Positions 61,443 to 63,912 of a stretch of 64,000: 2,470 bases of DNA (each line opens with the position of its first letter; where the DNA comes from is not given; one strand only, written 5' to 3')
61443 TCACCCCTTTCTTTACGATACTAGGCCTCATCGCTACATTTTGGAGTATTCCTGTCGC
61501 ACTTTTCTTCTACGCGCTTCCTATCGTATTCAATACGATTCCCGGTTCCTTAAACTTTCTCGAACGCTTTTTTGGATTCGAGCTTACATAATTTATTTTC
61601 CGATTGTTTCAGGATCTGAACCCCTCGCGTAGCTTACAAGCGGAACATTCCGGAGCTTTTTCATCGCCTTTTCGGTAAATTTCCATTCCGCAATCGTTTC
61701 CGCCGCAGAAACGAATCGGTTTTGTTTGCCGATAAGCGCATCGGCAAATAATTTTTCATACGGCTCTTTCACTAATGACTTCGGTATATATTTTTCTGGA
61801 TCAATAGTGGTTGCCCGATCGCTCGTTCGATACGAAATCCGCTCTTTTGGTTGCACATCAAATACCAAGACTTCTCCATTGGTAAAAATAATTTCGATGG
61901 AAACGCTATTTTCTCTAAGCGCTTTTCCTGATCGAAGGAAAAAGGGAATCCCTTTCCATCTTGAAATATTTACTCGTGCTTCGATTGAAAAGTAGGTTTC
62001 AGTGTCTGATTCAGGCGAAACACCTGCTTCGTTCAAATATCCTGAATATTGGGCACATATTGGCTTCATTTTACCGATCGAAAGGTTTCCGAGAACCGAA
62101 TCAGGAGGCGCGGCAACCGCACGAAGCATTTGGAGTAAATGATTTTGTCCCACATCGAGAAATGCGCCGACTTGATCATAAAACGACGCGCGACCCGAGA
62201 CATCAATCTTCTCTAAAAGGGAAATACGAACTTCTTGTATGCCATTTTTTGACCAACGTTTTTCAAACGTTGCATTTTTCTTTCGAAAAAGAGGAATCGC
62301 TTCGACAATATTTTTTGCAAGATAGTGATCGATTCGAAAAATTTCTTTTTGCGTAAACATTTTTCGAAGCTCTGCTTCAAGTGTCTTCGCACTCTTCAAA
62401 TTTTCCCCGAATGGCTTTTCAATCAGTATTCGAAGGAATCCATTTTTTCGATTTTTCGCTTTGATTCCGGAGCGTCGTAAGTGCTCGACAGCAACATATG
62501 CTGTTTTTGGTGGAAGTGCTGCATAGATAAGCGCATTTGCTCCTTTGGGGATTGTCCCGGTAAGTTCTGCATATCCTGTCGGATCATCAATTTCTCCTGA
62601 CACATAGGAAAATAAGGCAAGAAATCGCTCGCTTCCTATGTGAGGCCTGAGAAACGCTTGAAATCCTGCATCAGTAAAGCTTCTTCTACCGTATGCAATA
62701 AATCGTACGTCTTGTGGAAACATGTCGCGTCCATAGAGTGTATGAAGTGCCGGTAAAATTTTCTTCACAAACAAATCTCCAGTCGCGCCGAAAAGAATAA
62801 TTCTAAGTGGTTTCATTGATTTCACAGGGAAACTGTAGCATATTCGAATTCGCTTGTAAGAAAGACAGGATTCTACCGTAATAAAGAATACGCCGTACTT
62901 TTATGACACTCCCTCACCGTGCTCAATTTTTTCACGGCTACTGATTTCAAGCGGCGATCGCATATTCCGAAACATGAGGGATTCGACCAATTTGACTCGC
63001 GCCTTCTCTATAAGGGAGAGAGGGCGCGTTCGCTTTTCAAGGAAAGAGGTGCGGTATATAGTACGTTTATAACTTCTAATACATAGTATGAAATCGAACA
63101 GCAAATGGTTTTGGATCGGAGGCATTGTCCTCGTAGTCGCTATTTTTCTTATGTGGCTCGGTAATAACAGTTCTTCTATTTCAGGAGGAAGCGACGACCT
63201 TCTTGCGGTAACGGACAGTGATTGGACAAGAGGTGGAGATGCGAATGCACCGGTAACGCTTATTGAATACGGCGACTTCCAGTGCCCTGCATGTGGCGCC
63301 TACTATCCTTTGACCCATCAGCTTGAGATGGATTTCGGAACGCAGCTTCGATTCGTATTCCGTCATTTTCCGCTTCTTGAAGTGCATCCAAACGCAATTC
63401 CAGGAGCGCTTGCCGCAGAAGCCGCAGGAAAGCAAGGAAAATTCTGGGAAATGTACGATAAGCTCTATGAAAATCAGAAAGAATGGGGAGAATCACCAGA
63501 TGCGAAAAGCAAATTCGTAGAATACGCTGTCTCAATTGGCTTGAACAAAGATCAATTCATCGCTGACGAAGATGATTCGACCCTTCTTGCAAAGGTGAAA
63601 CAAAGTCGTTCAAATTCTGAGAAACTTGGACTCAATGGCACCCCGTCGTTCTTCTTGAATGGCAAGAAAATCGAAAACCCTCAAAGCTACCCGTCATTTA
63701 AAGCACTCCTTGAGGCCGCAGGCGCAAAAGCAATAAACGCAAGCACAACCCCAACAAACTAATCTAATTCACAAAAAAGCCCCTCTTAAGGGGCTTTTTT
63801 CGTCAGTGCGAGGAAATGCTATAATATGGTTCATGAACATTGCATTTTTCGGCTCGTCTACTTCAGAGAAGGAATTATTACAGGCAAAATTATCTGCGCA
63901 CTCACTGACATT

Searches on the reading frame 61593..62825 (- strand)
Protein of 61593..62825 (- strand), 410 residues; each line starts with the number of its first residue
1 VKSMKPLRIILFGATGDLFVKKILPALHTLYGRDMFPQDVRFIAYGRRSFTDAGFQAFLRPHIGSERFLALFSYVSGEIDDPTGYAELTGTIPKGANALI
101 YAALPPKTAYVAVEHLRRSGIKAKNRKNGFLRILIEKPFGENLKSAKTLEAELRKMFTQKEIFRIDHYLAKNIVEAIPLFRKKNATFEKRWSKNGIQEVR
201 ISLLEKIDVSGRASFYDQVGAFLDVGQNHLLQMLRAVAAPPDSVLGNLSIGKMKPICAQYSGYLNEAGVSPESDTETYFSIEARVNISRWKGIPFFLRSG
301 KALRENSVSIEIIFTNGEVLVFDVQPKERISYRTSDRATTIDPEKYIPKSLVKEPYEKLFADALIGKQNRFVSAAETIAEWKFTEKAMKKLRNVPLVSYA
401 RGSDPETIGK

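Call 56: search_protein_families(library=pfam, proteins=[window:61593-62825:-], max_evalue=0.0001)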
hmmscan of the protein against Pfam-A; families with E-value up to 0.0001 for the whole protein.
window:61593-62825:- (410 aa): 2 families
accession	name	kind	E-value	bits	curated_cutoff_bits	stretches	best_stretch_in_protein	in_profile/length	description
PF02781.21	G6PD_C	-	1.9e-43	149.1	27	2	258-404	109-279/296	Glucose-6-phosphate dehydrogenase, C-terminal domain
PF00479.28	G6PD_N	-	5.4e-40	138.4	22.1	1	10-175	1-182/183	Glucose-6-phosphate dehydrogenase, NAD binding domain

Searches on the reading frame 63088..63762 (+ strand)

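Call 56: search_protein_families(library=pfam, proteins=[window:63088-63762:+], max_evalue=0.0001)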
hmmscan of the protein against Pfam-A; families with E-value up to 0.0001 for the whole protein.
window:63088-63762:+ (224 aa): 2 families
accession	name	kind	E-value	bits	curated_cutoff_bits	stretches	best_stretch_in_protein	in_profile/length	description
PF13462.12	Thioredoxin_4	-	8.2e-27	94.8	23.2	1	50-209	9-164/165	Thioredoxin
PF01323.26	DSBA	-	4e-13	50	25.6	1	107-206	92-188/191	DSBA-like thioredoxin domain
